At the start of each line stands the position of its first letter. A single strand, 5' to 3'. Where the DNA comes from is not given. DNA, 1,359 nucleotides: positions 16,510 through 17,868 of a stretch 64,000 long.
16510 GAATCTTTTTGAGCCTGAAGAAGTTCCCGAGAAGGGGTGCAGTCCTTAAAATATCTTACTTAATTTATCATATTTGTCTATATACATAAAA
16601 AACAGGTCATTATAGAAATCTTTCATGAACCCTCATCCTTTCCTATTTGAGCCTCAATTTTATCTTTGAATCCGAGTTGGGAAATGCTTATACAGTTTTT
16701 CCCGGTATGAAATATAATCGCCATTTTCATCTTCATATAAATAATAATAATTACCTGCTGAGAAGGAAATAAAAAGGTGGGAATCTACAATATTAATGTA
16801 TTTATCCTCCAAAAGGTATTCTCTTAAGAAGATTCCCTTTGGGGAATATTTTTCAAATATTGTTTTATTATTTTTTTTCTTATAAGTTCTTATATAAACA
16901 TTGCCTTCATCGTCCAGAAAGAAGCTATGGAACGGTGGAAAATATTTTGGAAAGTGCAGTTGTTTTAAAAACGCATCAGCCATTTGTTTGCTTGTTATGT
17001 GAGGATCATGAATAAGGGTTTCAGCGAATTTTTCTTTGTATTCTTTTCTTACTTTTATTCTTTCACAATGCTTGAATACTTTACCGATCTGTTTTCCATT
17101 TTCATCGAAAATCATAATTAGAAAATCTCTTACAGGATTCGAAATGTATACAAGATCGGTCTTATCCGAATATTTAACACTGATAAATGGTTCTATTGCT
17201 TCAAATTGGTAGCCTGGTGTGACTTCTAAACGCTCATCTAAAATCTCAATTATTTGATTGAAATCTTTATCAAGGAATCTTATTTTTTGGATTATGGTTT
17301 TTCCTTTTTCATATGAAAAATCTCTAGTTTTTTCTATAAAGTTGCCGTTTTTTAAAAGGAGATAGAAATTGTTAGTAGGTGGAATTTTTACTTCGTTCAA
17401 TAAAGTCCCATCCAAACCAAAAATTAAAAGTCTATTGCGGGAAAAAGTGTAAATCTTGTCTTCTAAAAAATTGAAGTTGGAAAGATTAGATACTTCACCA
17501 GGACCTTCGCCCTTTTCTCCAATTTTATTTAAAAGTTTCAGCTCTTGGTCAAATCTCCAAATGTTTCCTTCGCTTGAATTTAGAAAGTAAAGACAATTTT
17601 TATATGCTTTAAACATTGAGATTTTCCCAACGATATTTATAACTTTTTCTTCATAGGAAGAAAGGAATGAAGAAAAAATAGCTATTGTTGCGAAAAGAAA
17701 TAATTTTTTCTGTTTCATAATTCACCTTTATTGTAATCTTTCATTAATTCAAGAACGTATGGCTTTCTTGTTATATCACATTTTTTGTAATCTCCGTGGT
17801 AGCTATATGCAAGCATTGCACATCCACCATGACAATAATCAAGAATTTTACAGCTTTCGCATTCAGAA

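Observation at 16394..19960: Radical SAM/SPASM maturase sandwiched between two paralogous secreted NHL beta-propeller proteins: candidate peptide/protein modification system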

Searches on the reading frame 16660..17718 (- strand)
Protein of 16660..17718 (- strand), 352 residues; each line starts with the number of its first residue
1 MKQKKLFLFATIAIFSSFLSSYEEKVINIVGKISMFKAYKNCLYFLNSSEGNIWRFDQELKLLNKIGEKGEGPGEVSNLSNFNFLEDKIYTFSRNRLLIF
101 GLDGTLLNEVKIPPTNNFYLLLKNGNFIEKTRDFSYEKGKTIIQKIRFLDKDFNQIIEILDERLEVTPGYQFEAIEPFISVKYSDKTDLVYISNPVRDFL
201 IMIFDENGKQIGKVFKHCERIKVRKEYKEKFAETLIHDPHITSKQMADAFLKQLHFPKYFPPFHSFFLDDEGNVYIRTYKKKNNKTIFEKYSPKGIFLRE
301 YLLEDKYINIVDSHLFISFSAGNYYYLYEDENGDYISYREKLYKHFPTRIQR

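Call 3: search_protein_families(library=ncbifam, proteins=[window:16660-17718:-], max_evalue=0.01)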
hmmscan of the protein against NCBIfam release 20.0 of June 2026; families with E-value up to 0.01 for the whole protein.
window:16660-17718:- (352 aa): 0 families

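Call 4: search_protein_families(library=pfam, proteins=[window:16660-17718:-], max_evalue=0.01)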
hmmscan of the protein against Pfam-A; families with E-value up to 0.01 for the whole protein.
window:16660-17718:- (352 aa): 3 families
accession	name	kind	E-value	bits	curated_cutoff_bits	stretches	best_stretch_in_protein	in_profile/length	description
PF17170.10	DUF5128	-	8.7e-11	42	22.9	1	29-162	42-178/321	6-bladed beta-propeller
PF15869.11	TolB_like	-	0.0079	16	29.2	0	59-97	49-87/296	TolB-like 6-blade propeller-like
PF07494.17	Reg_prop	-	0.0094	16.5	20.4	0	263-279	7-23/24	Two component regulator propeller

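Call 33: search_solved_structures(query=window:16660-17718:-, max_evalue=1)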
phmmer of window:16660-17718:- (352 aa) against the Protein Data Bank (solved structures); distinct sequences matched with E-value up to 1: 1.
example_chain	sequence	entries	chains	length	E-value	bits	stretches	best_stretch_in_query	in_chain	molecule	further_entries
4raa_A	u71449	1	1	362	2.2e-09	40.1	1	23-138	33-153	Putative exported protein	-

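Call 39: find_homologous_proteins(query=window:16660-17718:-)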
Query window:16660-17718:- (352 aa): 21 proteins with E <= 0.001 among 1903 candidates.
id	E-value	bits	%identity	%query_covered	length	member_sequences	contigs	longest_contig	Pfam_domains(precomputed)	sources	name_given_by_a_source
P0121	2.3e-231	785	100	100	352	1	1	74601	PF17170.11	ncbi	ncbi:MAG: 6-bladed beta-propeller [Acidobacteriota bacterium]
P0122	9.7e-177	605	79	97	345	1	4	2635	PF17170.11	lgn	-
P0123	4.6e-173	593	81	93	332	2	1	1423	PF17170.11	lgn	-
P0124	6.3e-168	576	76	97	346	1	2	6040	PF17170.11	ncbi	-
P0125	1.8e-160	552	72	97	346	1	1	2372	PF17170.11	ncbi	-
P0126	8.2e-157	540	71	97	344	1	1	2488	PF17170.11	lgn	-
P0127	3.2e-155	535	68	98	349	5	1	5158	PF17170.11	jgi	jgi:hypothetical protein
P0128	1.0e-154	533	70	97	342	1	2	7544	PF17170.11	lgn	-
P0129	1.3e-144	500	66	97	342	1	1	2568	PF17170.11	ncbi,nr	ncbi:MAG: 6-bladed beta-propeller [Candidatus Omnitrophica bacterium]|nr:6-bladed beta-propeller [Ca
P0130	5.9e-132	458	64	91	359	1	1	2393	-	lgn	-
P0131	1.6e-116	407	53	96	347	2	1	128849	PF17170.11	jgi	jgi:hypothetical protein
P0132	4.6e-100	353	49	97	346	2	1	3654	PF17170.11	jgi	-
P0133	3.2e-76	275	43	93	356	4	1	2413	PF17170.11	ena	-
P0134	6.9e-17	80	27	74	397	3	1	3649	PF17170.11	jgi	jgi:hypothetical protein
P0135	1.6e-16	78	27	70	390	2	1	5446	PF17170.11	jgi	jgi:outer membrane protein assembly factor BamB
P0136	3.3e-16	77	27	81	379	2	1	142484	PF17170.11,PF15869.12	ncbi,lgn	-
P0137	7.2e-16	76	27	81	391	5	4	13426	PF17170.11,PF15869.12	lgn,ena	-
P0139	6.4e-8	50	23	82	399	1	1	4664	PF17170.11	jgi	jgi:hypothetical protein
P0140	1.0e-7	50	27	87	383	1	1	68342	PF17170.11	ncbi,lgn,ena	-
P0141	6.4e-5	40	34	28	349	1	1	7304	PF17170.11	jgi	jgi:hypothetical protein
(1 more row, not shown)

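Call 40: find_encoding_contigs(protein=P0131, flank=10000, max_places=2)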
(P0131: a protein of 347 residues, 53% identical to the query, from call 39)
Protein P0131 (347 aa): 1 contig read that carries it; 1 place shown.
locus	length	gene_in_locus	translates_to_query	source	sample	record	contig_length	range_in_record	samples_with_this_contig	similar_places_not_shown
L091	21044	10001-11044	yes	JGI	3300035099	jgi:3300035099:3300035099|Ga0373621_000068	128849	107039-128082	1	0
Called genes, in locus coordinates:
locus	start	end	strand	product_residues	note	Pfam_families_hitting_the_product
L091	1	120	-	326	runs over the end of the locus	PF01515:PTA_PTB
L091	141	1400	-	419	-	PF00871:Acetate_kinase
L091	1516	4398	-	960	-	PF07676:PD40 (faint), PF26550:Tricorn_2nd (faint), PF00326:Peptidase_S9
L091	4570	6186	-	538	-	PF00474:SSF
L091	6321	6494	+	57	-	-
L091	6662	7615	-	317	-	PF09579:Spore_YtfJ, PF21033:RMD1-3 (faint), PF13414:TPR_11 (weak), PF13432:TPR_16 (weak), PF00515:TPR_1, PF07719:TPR_2, PF13181:TPR_8 (weak), PF13428:TPR_14 (weak), +2 more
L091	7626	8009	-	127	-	PF09579:Spore_YtfJ (weak)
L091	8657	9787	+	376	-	PF17170:DUF5128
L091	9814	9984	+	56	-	-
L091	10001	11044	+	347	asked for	PF17170:DUF5128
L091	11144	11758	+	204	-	PF01909:NTP_transf_2, PF18765:Polbeta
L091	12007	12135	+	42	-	-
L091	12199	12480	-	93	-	PF00076:RRM_1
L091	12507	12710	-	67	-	-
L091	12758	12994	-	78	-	PF13083:KH_KhpA-B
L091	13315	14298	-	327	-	PF04041:Glyco_hydro_130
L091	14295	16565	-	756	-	PF13439:Glyco_transf_4, PF00534:Glycos_transf_1, PF13692:Glyco_trans_1_4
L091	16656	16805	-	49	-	-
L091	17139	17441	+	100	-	-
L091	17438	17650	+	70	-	-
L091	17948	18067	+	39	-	PF12641:Flavodoxin_3 (weak), PF12724:Flavodoxin_5 (weak), PF00258:Flavodoxin_1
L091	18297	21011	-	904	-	PF00933:Glyco_hydro_3, PF01915:Glyco_hydro_3_C, PF07691:PA14, PF14310:Fn3-like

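Call 41: find_encoding_contigs(protein=P0136, flank=10000, max_places=2)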
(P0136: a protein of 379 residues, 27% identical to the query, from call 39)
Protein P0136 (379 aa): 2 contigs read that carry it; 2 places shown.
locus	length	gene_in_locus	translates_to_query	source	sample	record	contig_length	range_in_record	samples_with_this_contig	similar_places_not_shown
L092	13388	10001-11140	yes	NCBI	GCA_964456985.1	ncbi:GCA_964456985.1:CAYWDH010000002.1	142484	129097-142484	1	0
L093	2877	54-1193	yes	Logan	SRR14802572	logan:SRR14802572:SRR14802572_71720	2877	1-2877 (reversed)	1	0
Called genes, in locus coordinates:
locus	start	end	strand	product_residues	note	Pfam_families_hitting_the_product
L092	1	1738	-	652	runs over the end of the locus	PF00072:Response_reg, PF00989:PAS, PF08448:PAS_4 (weak), PF13426:PAS_9, PF08447:PAS_3, PF00512:HisKA, PF02518:HATPase_c, PF00072:Response_reg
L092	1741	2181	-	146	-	PF00072:Response_reg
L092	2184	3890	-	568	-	PF00989:PAS (weak), PF13188:PAS_8 (faint), PF08447:PAS_3 (faint), PF13426:PAS_9 (faint), PF08448:PAS_4, PF00512:HisKA, PF02518:HATPase_c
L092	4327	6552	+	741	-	PF17801:Melibiase_C (weak)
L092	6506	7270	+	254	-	PF07610:DUF1573, PF22544:HYDIN_VesB_CFA65-like_Ig, PF00581:Rhodanese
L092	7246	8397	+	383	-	-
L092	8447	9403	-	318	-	-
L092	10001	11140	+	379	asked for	PF17170:DUF5128, PF15869:TolB_like (faint)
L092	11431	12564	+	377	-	PF15869:TolB_like, PF17170:DUF5128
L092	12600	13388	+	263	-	?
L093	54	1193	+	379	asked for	PF17170:DUF5128, PF15869:TolB_like (faint)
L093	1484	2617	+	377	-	PF15869:TolB_like, PF17170:DUF5128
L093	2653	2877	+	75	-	?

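Call 48: predict_structure(alignment_id=A4)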
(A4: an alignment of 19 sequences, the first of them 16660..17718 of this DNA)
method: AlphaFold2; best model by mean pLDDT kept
length: 352 residues; sequences in the alignment: 19
mean_pLDDT: 87.0   pTM: 0.85
mean pLDDT of the five models: 87.0, 86.1, 85.8, 85.7, 85.2
residues with pLDDT >= 90: 204; 70-90: 112; 50-70: 22; < 50: 14
segments of 3 or more residues with pLDDT < 50: 15-19, 345-352
pLDDT, mean of each block of 10 residues (from residue 1): 63 53 89 93 93 93 86 73 94 90 94 85 96 72 93 95 88 86 96 91 97 92 90 81 87 91 94 95 92 96 87 90 93 92 57 33
secondary structure, 60 per line:
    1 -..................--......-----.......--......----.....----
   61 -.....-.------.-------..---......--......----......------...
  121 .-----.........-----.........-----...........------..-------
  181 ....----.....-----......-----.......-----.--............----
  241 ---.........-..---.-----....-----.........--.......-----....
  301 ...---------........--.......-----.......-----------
elements in order: H2-19 E22-27 E33-39 E42-47 E52-56 E62-66 E88-93 E96-101 E106-111 E118-121 E127-135 E141-149 E155-165 E181-184 E189-193 E199-204 E210-216 H225-236 H244-252 E265-268 E274-282 E285-291 E297-303 H313-316 E317-320 E323-329 E335-341

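Call 53: fold_search(model_id=the predicted structure, library=pdb)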
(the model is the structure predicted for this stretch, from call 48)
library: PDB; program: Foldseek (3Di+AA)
matches with E <= 10: 1209; with E <= 0.001: 430
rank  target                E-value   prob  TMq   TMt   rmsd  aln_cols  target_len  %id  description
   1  6d69                  8.7e-11  1.00  0.45  0.52   9.4       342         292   14  Crystal Structure of the NHL Repeat Region of D. melanogaster Thin (released 2019-04-24)
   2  1q7f_B                3.8e-10  1.00  0.47  0.57   7.7       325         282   12  Brain Tumor NHL domain (released 2003-10-21)
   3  6xg7                  5.0e-10  1.00  0.43  0.51   9.0       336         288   15  1.3 A Resolution Structure of the of the NHL Repeat Region of D. melanogaster Thin (released 2020-12-16)
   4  8okv_C                6.8e-10  1.00  0.34  0.36   9.4       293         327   11  lipoprotein BT2095 from Bacteroides thetaiotamicron bound to cyanocobalamin CnCbl (released 2023-09-20)
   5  8okv_D                9.3e-10  1.00  0.34  0.37   9.4       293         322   11  lipoprotein BT2095 from Bacteroides thetaiotamicron bound to cyanocobalamin CnCbl (released 2023-09-20)
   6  1q7f_A                1.1e-09  1.00  0.48  0.59   6.6       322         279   11  Brain Tumor NHL domain (released 2003-10-21)
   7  8okv_A                1.1e-09  1.00  0.34  0.37   9.4       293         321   11  lipoprotein BT2095 from Bacteroides thetaiotamicron bound to cyanocobalamin CnCbl (released 2023-09-20)
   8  8okv_B                1.2e-09  1.00  0.35  0.37   9.4       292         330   11  lipoprotein BT2095 from Bacteroides thetaiotamicron bound to cyanocobalamin CnCbl (released 2023-09-20)
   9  4zlr_B                2.5e-09  1.00  0.46  0.56   7.9       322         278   11  Structure of the Brat-NHL domain bound to consensus RNA motif (released 2015-11-11)
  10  8bmz_A                3.5e-09  1.00  0.39  0.41   7.1       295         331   12  Bacteroides thetaiotaomicron surface lipoprotein BT1954 bound to adenosylcobalamin (released 2023-08-16)
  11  8bai_B                3.9e-09  1.00  0.37  0.40   8.7       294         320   13  The surface-exposed lipo-protein of BtuG2 in complex with cyanocobalamin. (released 2023-10-25)
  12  8bmx_D                4.8e-09  1.00  0.39  0.41   7.2       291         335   12  Bacteroides thetaiotaomicron B12 TonB dependent transporter in complex with a surface lipoprotein (released 2023-09-20)
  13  7b96_A                6.2e-09  1.00  0.43  0.52   7.7       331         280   10  NHL domain of human TRIM2 (released 2022-01-12)
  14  8bai_A                6.6e-09  1.00  0.37  0.40   8.7       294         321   13  The surface-exposed lipo-protein of BtuG2 in complex with cyanocobalamin. (released 2023-10-25)
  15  5ex7_A                7.3e-09  1.00  0.47  0.58   7.9       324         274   12  Crystal structure of Brat NHL domain in complex with an 8-nt hunchback mRNA (released 2015-12-09)
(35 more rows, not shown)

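Call 57: find_encoding_contigs(protein=P0128, flank=8000, max_places=2)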
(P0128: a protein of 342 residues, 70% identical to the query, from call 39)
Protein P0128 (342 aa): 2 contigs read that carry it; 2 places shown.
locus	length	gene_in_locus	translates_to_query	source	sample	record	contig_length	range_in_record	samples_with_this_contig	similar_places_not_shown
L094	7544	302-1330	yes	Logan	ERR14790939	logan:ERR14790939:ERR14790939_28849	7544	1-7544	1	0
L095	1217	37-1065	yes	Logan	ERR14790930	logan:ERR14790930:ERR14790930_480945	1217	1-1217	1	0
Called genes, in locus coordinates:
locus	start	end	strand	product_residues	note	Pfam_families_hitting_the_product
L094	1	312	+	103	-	?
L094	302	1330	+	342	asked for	PF17170:DUF5128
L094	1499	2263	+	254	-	PF00005:ABC_tran, PF13304:AAA_21 (faint)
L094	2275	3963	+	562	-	-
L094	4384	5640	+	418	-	PF05239:PRC (faint), PF14841:FliG_M (faint), PF03448:MgtE_N, PF00571:CBS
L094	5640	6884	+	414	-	PF01566:Nramp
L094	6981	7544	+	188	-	?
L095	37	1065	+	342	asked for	PF17170:DUF5128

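Call 71: search_protein_families(library=padloc, proteins=[window:16660-17718:-], max_evalue=0.001)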
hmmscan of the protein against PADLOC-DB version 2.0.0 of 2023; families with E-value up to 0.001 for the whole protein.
window:16660-17718:- (352 aa): 0 families

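Call 72: search_protein_families(library=pfam, proteins=[L094:2275-3963:+], max_evalue=0.001)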
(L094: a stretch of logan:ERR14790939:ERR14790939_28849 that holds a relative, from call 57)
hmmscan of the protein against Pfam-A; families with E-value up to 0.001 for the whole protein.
L094:2275-3963:+ (562 aa): 0 families
